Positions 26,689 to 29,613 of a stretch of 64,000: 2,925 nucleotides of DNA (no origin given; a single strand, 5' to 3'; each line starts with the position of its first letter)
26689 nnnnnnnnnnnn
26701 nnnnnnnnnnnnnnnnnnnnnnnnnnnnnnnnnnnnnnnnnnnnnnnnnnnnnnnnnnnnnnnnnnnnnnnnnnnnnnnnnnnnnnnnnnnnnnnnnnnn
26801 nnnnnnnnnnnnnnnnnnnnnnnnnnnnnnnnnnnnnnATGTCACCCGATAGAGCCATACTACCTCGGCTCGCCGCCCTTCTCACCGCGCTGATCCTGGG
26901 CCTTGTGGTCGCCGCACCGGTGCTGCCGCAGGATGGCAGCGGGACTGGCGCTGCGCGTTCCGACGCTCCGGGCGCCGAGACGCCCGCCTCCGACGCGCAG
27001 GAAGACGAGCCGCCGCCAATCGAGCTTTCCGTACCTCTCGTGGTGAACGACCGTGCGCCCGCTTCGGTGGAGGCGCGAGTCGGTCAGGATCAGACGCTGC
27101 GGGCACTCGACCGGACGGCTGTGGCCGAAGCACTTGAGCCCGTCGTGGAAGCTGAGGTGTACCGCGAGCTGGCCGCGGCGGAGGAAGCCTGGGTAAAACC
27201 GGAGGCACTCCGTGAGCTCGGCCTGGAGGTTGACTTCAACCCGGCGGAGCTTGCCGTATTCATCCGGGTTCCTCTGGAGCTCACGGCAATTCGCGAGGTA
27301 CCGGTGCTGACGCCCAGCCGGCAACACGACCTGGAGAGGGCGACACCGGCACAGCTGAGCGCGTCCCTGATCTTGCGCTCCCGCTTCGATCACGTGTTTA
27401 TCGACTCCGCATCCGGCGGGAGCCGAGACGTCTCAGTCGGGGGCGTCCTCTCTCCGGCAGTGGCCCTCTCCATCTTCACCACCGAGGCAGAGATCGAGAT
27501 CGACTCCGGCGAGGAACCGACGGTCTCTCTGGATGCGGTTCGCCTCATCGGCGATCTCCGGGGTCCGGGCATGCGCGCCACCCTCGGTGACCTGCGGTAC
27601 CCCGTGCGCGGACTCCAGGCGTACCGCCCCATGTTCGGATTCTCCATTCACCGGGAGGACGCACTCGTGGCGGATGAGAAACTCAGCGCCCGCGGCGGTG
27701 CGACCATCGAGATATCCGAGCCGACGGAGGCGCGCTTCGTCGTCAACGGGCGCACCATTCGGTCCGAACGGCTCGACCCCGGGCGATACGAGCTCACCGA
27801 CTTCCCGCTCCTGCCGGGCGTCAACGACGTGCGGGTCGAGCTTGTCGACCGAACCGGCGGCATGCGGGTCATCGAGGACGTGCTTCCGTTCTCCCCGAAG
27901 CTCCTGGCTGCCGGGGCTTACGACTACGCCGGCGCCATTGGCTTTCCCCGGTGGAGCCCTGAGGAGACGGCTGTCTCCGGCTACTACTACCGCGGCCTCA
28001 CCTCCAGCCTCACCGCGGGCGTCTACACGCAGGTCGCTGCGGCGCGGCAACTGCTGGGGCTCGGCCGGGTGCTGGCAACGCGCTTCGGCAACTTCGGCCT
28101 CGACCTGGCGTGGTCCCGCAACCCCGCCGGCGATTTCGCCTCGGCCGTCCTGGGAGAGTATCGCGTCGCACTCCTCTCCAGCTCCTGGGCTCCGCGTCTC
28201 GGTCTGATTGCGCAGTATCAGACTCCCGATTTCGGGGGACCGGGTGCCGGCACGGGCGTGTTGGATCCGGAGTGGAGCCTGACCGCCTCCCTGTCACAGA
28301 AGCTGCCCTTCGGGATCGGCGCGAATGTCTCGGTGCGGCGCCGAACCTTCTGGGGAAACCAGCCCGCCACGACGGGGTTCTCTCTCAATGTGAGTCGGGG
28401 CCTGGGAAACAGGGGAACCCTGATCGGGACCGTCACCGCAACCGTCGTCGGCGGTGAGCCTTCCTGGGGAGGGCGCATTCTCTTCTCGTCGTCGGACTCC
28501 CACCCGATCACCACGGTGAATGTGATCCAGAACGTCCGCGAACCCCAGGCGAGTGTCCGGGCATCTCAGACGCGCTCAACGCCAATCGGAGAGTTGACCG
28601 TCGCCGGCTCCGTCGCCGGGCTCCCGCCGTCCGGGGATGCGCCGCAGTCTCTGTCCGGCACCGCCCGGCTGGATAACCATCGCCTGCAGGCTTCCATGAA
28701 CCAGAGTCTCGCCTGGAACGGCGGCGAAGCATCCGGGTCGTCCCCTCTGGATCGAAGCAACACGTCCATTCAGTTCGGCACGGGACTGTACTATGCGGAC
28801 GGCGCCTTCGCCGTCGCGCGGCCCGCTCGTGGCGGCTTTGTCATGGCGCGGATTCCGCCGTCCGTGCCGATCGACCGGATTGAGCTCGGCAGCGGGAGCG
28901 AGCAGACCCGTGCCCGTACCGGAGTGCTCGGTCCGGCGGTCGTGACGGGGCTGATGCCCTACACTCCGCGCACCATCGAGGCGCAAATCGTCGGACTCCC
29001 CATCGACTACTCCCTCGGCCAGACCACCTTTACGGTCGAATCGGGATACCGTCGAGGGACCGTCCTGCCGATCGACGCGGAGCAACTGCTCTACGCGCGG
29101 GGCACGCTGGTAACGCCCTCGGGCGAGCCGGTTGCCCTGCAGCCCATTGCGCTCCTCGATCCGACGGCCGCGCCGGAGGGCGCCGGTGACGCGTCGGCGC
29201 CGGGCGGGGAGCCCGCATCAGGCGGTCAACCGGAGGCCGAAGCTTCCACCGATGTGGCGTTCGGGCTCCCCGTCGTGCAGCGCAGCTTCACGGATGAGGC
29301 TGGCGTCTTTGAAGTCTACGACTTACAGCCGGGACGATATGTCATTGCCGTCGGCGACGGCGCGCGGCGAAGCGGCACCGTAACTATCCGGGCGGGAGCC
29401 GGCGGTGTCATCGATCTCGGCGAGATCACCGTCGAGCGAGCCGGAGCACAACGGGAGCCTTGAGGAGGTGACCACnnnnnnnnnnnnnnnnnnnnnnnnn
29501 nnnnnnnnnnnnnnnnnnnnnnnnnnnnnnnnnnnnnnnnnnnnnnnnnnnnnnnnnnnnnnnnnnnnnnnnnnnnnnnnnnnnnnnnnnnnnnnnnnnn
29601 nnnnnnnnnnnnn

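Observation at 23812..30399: Sigma-54/NtrC-controlled Csu/SCPU-type chaperone-usher pilus operon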

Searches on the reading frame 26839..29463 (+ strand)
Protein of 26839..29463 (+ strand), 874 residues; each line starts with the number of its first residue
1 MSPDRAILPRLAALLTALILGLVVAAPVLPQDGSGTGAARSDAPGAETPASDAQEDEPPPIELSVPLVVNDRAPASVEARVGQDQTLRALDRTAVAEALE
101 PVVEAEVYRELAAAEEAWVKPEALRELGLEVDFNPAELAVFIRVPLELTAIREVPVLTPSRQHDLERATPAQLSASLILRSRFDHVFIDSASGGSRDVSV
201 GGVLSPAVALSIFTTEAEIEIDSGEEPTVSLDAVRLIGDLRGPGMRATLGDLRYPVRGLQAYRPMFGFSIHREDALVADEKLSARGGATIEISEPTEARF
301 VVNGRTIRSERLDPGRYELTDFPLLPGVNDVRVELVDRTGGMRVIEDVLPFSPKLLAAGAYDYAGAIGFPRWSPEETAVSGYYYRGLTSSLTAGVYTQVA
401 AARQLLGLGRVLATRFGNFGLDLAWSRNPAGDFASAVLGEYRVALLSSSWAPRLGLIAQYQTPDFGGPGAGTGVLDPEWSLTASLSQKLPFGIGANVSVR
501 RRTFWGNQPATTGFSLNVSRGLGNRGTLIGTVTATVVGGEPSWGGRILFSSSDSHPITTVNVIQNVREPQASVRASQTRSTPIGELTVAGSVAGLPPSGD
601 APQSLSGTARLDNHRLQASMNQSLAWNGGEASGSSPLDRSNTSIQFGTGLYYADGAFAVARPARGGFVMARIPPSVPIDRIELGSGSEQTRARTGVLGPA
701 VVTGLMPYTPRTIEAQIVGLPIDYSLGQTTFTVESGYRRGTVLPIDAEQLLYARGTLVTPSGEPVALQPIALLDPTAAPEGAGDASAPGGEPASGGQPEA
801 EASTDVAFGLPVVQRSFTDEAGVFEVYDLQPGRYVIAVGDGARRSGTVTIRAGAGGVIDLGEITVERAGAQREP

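Call 4: search_protein_families(library=pfam, proteins=[window:26839-29463:+], max_evalue=1)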
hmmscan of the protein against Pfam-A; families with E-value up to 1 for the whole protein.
window:26839-29463:+ (874 aa): 2 families
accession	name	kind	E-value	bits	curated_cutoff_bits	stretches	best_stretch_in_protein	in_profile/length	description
PF00577.26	Usher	-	1e-06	28.3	27.1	2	480-733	300-537/549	Outer membrane usher protein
PF13620.12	CarboxypepD_reg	-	0.015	16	32.3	1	812-855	28-74/82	Carboxypeptidase regulatory-like domain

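Call 6: search_protein_families(library=ncbifam, proteins=[window:26839-29463:+], max_evalue=0.1)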
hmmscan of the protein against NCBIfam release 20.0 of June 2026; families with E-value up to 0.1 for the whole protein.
window:26839-29463:+ (874 aa): 2 families
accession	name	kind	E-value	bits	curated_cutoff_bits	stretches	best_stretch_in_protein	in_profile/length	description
NF011784.0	PRK15248.1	equivalog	5.7e-06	24.5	996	1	296-428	284-420/853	fimbrial outer membrane usher protein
NF011760.0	PRK15213.1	equivalog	0.025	12.6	752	1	302-373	280-350/796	PefC/AfrB family outer membrane usher protein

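Call 9: find_homologous_proteins(query=window:26839-29463:+, max_evalue=0.00001)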
Query window:26839-29463:+ (874 aa): 6 proteins with E <= 0.00001 among 8000 candidates.
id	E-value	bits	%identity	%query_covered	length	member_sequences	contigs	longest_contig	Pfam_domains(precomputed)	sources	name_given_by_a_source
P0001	0.0e+0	1899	100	100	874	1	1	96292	PF00577.27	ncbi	-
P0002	0.0e+0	1614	85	100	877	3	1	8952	PF00577.27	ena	-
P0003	7.0e-184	632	43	94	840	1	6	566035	PF00577.27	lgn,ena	-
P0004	1.2e-158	548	40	85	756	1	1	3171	PF13620.13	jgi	jgi:outer membrane usher protein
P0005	1.2e-141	492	48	56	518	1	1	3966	-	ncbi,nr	ncbi:MAG: hypothetical protein GVY29_00350, partial [Spirochaetes bacterium]|nr:hypothetical protein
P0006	2.0e-7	48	24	72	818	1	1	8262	-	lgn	-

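Call 10: find_encoding_contigs(protein=P0002, flank=10000, max_places=3)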
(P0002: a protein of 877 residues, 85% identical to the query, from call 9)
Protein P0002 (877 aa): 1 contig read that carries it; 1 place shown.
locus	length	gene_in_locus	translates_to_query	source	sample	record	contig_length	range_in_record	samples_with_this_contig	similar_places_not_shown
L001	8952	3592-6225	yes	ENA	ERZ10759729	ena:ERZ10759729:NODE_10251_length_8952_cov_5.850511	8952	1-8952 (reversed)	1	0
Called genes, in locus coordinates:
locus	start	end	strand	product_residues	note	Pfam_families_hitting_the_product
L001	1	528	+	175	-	?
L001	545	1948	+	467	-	PF00072:Response_reg, PF00158:Sigma54_activat, PF14532:Sigma54_activ_2, PF07728:AAA_5 (weak), PF25601:AAA_lid_14, PF02954:HTH_8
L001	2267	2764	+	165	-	-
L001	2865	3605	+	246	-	PF00345:PapD_N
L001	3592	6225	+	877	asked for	PF00577:Usher (faint)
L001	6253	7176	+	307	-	PF05229:SCPU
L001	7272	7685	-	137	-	PF07366:SnoaL, PF07858:LEH (weak), PF14534:DUF4440 (faint), PF12680:SnoaL_2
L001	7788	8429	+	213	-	-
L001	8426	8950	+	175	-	?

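Call 11: find_encoding_contigs(protein=P0003, flank=10000, max_places=4)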
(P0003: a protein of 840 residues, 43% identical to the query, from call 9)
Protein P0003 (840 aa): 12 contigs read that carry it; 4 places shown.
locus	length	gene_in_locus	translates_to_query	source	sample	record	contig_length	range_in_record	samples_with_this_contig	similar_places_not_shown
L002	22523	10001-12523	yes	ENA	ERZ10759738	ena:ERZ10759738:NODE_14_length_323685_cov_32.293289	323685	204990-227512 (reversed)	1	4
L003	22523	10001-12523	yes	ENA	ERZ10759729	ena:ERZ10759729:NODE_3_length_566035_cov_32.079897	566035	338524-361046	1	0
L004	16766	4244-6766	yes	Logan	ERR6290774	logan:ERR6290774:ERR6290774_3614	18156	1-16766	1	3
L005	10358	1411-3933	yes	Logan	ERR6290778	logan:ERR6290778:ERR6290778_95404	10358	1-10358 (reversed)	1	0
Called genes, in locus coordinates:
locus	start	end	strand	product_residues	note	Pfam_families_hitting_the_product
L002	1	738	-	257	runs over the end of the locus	PF05239:PRC (faint)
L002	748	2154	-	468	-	PF00364:Biotin_lipoyl, PF25984:BSH_YknX (weak), PF02817:E3_binding, PF00198:2-oxoacid_dh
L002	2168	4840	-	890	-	PF28598:PDH_E1_N, PF00456:Transketolase_N, PF02780:Transketolase_C (faint), PF17831:PDH_E1_M, PF22613:Transketolase_C_1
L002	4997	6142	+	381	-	PF13793:Pribosyltran_N, PF00156:Pribosyltran (faint), PF14572:Pribosyl_synth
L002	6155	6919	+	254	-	PF03309:Pan_kinase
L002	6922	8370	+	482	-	PF00072:Response_reg, PF00158:Sigma54_activat, PF14532:Sigma54_activ_2, PF07728:AAA_5 (weak), PF25601:AAA_lid_14, PF02954:HTH_8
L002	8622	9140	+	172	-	-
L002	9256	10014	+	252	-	PF00345:PapD_N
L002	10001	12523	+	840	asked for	PF00577:Usher (faint)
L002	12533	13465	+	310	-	-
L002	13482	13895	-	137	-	PF07366:SnoaL, PF07858:LEH (weak), PF14534:DUF4440 (weak), PF12680:SnoaL_2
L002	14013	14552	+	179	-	-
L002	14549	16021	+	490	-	PF03415:Peptidase_C11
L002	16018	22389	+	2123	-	PF20148:DUF6531 (weak), PF25023:TEN_YD-shell (weak), PF05593:RHS_repeat, PF25023:TEN_YD-shell, PF05593:RHS_repeat, PF25023:TEN_YD-shell, PF05593:RHS_repeat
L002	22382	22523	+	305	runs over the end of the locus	PF03781:FGE-sulfatase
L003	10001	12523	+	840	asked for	PF00577:Usher (faint)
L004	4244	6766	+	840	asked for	PF00577:Usher (faint)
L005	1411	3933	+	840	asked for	PF00577:Usher (faint)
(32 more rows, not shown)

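Call 12: find_encoding_contigs(protein=P0001, flank=10000, max_places=2)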
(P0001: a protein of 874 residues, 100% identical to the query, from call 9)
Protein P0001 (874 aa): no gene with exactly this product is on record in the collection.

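Call 19: find_encoding_contigs(protein=P0006, flank=10000, max_places=3)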
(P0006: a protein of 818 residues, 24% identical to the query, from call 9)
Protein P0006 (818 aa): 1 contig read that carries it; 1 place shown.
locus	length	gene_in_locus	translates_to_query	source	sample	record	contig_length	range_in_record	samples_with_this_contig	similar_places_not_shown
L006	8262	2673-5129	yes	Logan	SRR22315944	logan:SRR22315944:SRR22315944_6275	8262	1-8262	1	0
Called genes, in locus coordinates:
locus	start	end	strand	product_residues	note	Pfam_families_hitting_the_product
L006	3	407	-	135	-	?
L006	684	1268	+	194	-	PF00196:GerE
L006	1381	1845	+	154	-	-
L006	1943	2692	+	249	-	-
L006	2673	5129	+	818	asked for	-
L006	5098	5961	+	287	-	-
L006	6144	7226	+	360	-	PF02163:Peptidase_M50, PF00571:CBS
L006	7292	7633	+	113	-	-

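Call 20: find_encoding_contigs(protein=P0005, flank=10000, max_places=2)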
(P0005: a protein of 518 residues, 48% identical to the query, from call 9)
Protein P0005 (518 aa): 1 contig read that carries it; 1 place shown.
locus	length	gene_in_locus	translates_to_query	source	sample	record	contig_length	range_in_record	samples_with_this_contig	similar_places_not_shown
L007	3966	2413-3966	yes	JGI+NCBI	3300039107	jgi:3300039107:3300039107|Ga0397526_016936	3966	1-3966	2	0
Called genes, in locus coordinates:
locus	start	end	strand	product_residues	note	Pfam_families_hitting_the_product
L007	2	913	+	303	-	PF00158:Sigma54_activat, PF14532:Sigma54_activ_2, PF25601:AAA_lid_14, PF02954:HTH_8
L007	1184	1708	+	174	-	-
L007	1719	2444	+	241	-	PF00345:PapD_N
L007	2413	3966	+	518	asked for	?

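Call 21: find_encoding_contigs(protein=P0004, flank=10000, max_places=2)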
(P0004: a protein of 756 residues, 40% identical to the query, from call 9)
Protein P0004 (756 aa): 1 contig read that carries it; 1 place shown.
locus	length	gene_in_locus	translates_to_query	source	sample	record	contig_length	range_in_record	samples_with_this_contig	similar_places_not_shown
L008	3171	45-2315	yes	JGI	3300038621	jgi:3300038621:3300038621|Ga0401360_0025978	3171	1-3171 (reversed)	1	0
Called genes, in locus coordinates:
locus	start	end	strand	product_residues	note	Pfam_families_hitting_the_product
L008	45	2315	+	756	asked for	PF13620:CarboxypepD_reg (faint)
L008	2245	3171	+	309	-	?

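Call 25: find_related_loci(query=A2, collection=genome_contigs, flank=10000)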
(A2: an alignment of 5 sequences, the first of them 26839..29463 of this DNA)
Query A2 (874 aa) in genome_contigs; peptide patterns used: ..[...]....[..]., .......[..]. (x = any residue, [..] = any of these).
57 stretches matched a pattern, but none encodes a relative of the query by tblastn (E <= 1e-3).

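Call 29: find_related_loci(query=A2, collection=metagenome_contigs, flank=6000)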
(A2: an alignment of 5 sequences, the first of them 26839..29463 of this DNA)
Query A2 (874 aa) in metagenome_contigs; peptide patterns used: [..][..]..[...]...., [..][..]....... (x = any residue, [..] = any of these).
147 stretches matched a pattern, but none encodes a relative of the query by tblastn (E <= 1e-3).

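Call 68: search_solved_structures(query=A2, max_evalue=1)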
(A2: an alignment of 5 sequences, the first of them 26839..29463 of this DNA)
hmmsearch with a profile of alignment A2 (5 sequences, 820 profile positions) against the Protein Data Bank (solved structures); distinct sequences matched with E-value up to 1: 2.
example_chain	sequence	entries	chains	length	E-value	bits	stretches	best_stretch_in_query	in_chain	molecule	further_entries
4wi0_B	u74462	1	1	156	0.21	13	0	759-791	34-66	Cellulosomal scaffoldin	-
4u3s_B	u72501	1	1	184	0.39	12.1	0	759-791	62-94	Cellulosomal scaffoldin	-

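Call 83: predict_structure(alignment_id=A2)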
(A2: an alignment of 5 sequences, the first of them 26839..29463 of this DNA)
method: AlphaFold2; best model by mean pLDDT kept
length: 874 residues; sequences in the alignment: 5
mean_pLDDT: 40.3   pTM: 0.26
mean pLDDT of the five models: 40.3, 34.7, 32.3, 31.1, 31.0
residues with pLDDT >= 90: 5; 70-90: 83; 50-70: 110; < 50: 676
segments of 3 or more residues with pLDDT < 50: 1-58, 151-219, 225-289, 302-305, 319-321, 323-331, 340-342, 344-454, 461-476, 524-528, 543-758, 765-831, 837-847, 849-874
pLDDT, mean of each block of 10 residues (from residue 1): 32 43 32 27 35 39 80 75 83 86 79 83 87 83 75 27 24 37 45 46 44 45 46 42 35 31 29 27 29 63 54 59 39 56 40 25 25 24 21 23 26 31 33 34 38 47 37 45 57 62 61 63 47 55 45 35 33 33 22 23 24 28 36 39 37 31 23 25 24 24 22 21 21 24 23 41 45 28 26 29 23 29 36 49 41 34 29 25
secondary structure, 60 per line:
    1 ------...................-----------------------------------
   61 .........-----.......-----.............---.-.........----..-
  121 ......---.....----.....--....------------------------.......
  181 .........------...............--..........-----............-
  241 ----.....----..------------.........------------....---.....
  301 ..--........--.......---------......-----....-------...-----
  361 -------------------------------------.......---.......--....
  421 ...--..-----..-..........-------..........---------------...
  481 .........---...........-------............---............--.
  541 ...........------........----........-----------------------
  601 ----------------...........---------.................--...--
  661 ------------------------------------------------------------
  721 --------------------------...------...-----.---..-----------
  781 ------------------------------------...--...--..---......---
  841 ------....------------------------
elements in order (helices of 4 or more, strands of 3 or more residues): H7-25 E61-69 E75-81 E87-91 H92-99 H105-113 H121-126 E130-134 E139-143 E174-189 E196-210 E213-222 E228-239 E245-249 E268-272 H273-276 E289-292 E296-302 E305-312 E315-318 E331-336 E342-345 H398-404 E408-414 E417-423 E436-445 E453-462 E478-489 E493-503 E511-522 E526-537 E540-551 E558-565 E570-577 E617-627 E637-653 E656-658 E756-758 E817-819 E822-824 E832-837 E847-850

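Call 87: search_solved_structures(query=A6, max_evalue=1)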
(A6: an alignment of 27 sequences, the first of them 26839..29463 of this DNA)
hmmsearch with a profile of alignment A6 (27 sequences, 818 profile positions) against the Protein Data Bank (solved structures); distinct sequences matched with E-value up to 1: 14.
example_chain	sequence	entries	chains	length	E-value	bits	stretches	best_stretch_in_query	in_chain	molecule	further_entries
3rfz_B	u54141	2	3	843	6.5e-20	73.9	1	155-784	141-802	Outer membrane usher protein, type 1 fimbrial synthesis | Outer membrane usher protein FimD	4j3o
9fw9_D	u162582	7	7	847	6.6e-20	73.8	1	155-784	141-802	Outer membrane usher protein FimD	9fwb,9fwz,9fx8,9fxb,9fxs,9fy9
6e14_D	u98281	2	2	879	7.3e-20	73.7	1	155-754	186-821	Fimbrial biogenesis outer membrane usher protein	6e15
9bog_D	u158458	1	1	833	7.6e-20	73.6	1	155-784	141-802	Outer membrane usher protein FimD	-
3ohn_A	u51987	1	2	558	1e-10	43.4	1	156-593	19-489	Outer membrane usher protein FimD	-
3fcg_A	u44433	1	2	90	6.4e-07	30.9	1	272-332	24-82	F1 capsule-anchoring protein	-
7lhg_C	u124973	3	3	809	9e-07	30.4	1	167-708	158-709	P fimbrial usher protein PapC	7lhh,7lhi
4wi0_B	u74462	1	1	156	0.054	14.6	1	764-789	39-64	Cellulosomal scaffoldin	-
4u3s_B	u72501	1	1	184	0.071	14.2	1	764-789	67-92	Cellulosomal scaffoldin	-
9c7v_B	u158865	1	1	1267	0.097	13.7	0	729-786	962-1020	BOS complex subunit NOMO2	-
1ykm_B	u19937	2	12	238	0.36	11.9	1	727-794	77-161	Protocatechuate 3,4-dioxygenase beta chain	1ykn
1yko_B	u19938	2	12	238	0.55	11.2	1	727-794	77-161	Protocatechuate 3,4-dioxygenase beta chain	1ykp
2pcd_M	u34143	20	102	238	0.69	10.9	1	727-794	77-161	PROTOCATECHUATE 3,4-DIOXYGENASE (BETA CHAIN) | PROTOCATECHUATE 3,4-DIOXYGENASE | Protocatechuate 3,4-dioxygenase beta chain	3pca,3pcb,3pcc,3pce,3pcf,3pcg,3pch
1ykk_B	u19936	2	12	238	0.72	10.9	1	727-794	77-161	Protocatechuate 3,4-dioxygenase beta chain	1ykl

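Call 88: search_protein_families(library=pfam, alignment_id=A6, max_evalue=0.01)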
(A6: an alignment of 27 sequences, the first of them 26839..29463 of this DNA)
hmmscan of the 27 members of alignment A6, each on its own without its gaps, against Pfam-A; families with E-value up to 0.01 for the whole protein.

A. member 1, window:26839-29463:+ (874 aa): 1 family
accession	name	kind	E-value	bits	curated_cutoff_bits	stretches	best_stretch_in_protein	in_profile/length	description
PF00577.26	Usher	-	1e-06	28.3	27.1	1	480-733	300-537/549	Outer membrane usher protein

B. families by the number of members that match (of 27 scanned): 8 families
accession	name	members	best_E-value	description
PF00577.26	Usher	21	3.8e-24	Outer membrane usher protein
PF13620.12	CarboxypepD_reg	11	1.8e-08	Carboxypeptidase regulatory-like domain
PF16967.11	TcfC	4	1.5e-05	E-set like domain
PF14686.12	fn3_3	2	6e-05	Polysaccharide lyase family 4, domain II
PF22904.2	NOMO1-like_2nd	1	0.00023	BOS complex subunit NOMO1-like, second beta sandwich domain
PF13715.12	CarbopepD_reg_2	1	0.00069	CarboxypepD_reg-like domain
PF09430.16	EMC7_beta-sandw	1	0.0018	ER membrane protein complex subunit 7, beta-sandwich domain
PF12733.13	Cadherin-like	1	0.0062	Cadherin-like beta sandwich domain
